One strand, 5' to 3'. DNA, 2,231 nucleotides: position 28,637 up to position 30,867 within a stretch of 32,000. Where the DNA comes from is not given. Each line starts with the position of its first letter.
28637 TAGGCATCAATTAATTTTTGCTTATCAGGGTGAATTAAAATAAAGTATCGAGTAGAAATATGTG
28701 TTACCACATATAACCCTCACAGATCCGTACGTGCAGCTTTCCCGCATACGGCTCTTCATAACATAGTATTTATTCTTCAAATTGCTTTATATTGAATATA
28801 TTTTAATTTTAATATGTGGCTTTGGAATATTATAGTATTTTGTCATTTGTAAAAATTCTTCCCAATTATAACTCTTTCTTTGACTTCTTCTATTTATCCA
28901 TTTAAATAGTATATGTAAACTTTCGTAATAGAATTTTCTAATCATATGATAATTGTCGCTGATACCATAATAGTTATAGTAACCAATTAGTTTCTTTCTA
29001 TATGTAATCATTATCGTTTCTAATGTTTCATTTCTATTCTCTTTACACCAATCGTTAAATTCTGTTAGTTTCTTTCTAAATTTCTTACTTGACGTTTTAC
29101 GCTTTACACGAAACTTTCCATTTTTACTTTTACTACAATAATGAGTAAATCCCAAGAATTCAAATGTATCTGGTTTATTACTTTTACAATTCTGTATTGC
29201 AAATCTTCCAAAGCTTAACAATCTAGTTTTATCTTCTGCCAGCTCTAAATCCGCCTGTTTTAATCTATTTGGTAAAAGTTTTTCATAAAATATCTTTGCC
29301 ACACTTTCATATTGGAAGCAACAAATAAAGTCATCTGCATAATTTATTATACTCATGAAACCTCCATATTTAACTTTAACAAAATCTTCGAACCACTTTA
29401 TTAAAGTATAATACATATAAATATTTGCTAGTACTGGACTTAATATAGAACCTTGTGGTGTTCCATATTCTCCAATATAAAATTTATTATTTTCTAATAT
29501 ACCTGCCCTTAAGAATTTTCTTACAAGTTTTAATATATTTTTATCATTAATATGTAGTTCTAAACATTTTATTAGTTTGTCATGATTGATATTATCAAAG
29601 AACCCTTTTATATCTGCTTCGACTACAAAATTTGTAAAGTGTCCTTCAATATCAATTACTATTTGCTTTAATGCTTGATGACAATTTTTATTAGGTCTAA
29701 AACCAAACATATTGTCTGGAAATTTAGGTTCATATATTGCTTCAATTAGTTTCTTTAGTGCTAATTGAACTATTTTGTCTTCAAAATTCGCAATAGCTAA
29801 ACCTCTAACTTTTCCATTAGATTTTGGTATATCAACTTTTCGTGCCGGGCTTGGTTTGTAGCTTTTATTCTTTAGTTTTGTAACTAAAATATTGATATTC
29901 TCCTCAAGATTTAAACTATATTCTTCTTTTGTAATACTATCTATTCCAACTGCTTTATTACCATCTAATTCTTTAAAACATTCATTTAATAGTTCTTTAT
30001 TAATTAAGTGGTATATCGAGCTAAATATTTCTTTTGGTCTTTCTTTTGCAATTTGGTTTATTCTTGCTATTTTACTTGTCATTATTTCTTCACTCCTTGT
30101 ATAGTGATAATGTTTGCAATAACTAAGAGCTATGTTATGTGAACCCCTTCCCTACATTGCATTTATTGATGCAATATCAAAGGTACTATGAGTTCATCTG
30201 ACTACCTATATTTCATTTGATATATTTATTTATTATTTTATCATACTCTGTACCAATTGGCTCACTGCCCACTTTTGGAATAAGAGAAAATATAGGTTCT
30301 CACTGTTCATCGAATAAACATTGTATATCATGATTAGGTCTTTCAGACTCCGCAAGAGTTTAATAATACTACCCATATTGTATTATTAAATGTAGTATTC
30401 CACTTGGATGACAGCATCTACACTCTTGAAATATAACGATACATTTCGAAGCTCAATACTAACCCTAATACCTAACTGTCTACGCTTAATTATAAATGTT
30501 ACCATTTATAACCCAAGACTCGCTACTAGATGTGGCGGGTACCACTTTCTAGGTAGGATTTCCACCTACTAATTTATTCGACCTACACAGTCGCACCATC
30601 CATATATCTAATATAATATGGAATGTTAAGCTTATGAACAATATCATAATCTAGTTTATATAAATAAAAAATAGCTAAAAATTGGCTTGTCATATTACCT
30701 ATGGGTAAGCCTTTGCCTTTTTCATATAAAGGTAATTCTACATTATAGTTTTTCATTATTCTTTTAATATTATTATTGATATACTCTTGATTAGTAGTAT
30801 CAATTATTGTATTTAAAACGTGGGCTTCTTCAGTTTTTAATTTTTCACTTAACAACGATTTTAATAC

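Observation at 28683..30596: A group II intron splits the YMDD catalytic box of a DGR reverse transcriptase (a retroelement nested in a retroelement)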

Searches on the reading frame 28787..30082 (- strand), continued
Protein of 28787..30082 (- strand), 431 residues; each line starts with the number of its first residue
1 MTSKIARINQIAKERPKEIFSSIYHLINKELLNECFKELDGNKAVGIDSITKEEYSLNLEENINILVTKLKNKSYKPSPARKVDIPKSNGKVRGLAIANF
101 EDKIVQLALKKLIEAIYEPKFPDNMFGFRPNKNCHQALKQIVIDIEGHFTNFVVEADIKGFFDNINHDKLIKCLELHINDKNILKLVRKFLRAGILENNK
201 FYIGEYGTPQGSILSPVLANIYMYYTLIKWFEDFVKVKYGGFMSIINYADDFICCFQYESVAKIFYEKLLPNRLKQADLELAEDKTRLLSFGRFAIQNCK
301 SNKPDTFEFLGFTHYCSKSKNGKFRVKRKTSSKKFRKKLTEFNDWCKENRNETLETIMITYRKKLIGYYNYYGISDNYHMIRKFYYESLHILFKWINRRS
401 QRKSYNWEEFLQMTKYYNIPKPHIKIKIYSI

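Call 59: find_encoding_contigs(protein=P0189, flank=3000, max_places=10)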
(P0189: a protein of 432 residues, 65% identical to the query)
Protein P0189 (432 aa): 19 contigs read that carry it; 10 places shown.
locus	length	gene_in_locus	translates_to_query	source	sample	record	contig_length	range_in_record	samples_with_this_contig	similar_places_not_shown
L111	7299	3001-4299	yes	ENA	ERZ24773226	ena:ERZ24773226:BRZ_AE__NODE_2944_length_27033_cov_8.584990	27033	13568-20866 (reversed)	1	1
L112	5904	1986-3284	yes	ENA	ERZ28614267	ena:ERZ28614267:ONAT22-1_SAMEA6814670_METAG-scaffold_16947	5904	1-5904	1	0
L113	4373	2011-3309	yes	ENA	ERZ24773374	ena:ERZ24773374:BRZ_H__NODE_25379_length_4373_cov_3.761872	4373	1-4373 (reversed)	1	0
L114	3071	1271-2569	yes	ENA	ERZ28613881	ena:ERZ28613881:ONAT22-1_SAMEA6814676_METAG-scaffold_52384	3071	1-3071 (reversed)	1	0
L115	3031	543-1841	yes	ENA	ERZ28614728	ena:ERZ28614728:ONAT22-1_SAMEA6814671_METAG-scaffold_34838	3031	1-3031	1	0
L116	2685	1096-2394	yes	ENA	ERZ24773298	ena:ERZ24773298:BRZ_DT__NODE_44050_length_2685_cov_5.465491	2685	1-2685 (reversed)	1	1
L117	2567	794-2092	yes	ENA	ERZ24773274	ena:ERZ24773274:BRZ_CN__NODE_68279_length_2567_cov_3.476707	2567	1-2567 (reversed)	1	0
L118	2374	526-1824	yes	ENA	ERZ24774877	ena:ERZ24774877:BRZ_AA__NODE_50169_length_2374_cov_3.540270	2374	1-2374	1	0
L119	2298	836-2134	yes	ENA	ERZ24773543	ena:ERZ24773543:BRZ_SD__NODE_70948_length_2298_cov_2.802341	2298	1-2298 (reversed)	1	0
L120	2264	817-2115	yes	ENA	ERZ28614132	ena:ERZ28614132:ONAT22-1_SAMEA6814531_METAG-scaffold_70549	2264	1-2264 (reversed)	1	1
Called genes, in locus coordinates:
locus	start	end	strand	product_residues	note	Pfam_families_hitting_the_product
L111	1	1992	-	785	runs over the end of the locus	PF01078:Mg_chelatase (faint), PF00004:AAA, PF17871:AAA_lid_9, PF00158:Sigma54_activat, PF00004:AAA, PF07724:AAA_2, PF07728:AAA_5, PF10431:ClpB_D2-small, +10 more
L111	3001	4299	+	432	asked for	PF08388:GIIM (faint), PF00078:RVT_1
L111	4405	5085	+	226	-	PF02498:Bro-N (weak)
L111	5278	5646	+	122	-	-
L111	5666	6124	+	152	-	-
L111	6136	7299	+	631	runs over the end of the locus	PF08238:Sel1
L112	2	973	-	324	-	?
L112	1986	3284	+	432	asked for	PF08388:GIIM (faint), PF00078:RVT_1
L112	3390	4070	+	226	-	-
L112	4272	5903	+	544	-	?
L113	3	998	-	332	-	?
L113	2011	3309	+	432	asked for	PF08388:GIIM (faint), PF00078:RVT_1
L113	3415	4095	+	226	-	-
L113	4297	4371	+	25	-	?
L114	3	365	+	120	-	?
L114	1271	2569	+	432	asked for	PF08388:GIIM (faint), PF00078:RVT_1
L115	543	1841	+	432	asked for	PF08388:GIIM (faint), PF00078:RVT_1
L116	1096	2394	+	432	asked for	PF08388:GIIM (faint), PF00078:RVT_1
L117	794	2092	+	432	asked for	PF08388:GIIM (faint), PF00078:RVT_1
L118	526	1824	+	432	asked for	PF08388:GIIM (faint), PF00078:RVT_1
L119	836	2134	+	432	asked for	PF08388:GIIM (faint), PF00078:RVT_1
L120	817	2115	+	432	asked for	PF08388:GIIM (faint), PF00078:RVT_1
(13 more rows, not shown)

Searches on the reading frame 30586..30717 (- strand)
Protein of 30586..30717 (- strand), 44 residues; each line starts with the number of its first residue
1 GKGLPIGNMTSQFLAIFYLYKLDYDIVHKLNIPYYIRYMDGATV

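Call 74: find_homologous_proteins(query=A2, max_evalue=0.001)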
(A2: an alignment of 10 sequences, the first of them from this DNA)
Query A2 (10 sequences) (44 aa, profile of the alignment): 101 proteins with E <= 0.001 among 105 candidates.
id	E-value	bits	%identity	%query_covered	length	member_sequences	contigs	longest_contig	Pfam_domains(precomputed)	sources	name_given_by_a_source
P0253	2.3e-25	106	70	100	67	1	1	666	-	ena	-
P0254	1.1e-23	101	63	98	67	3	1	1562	-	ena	-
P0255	2.2e-23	100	60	98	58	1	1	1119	-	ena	-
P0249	8.4e-23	98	100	100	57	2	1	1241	-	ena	-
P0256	4.3e-21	93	58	86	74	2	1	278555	PF00078.33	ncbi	-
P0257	4.8e-21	92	71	93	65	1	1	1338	-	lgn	-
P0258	1.3e-20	91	67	89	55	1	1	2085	PF00078.33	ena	-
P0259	1.3e-20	91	61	86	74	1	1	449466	PF00078.33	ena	-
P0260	1.5e-20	91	53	91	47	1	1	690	-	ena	-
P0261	2.2e-20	90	59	89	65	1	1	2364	PF00078.33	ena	-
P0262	1.5e-19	88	68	91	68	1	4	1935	-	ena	-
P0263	7.9e-19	85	63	86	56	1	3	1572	PF00078.33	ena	-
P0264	8.1e-19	85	60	95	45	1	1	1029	-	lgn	-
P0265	2.0e-18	84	61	86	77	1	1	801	PF00078.33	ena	-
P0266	2.4e-18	84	65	91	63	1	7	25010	-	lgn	-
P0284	5.8e-17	79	53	86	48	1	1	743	-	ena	-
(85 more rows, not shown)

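Call 83: find_encoding_contigs(protein=P0257, flank=3000, max_places=3)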
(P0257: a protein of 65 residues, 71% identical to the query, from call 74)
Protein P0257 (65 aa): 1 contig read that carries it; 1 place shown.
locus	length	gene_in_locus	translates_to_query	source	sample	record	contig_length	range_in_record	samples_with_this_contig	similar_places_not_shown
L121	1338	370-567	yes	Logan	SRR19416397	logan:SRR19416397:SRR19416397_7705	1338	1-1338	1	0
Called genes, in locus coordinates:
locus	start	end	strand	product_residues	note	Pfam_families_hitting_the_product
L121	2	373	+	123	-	?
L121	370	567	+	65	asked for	-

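Call 84: find_encoding_contigs(protein=P0284, flank=3000, max_places=3)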
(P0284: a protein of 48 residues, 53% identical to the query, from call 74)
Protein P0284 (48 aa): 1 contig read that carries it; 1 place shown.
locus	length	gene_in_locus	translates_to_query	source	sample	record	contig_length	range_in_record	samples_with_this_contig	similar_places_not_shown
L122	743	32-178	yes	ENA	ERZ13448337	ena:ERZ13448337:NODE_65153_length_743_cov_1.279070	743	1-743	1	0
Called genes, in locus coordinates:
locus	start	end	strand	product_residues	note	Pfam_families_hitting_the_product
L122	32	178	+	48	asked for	-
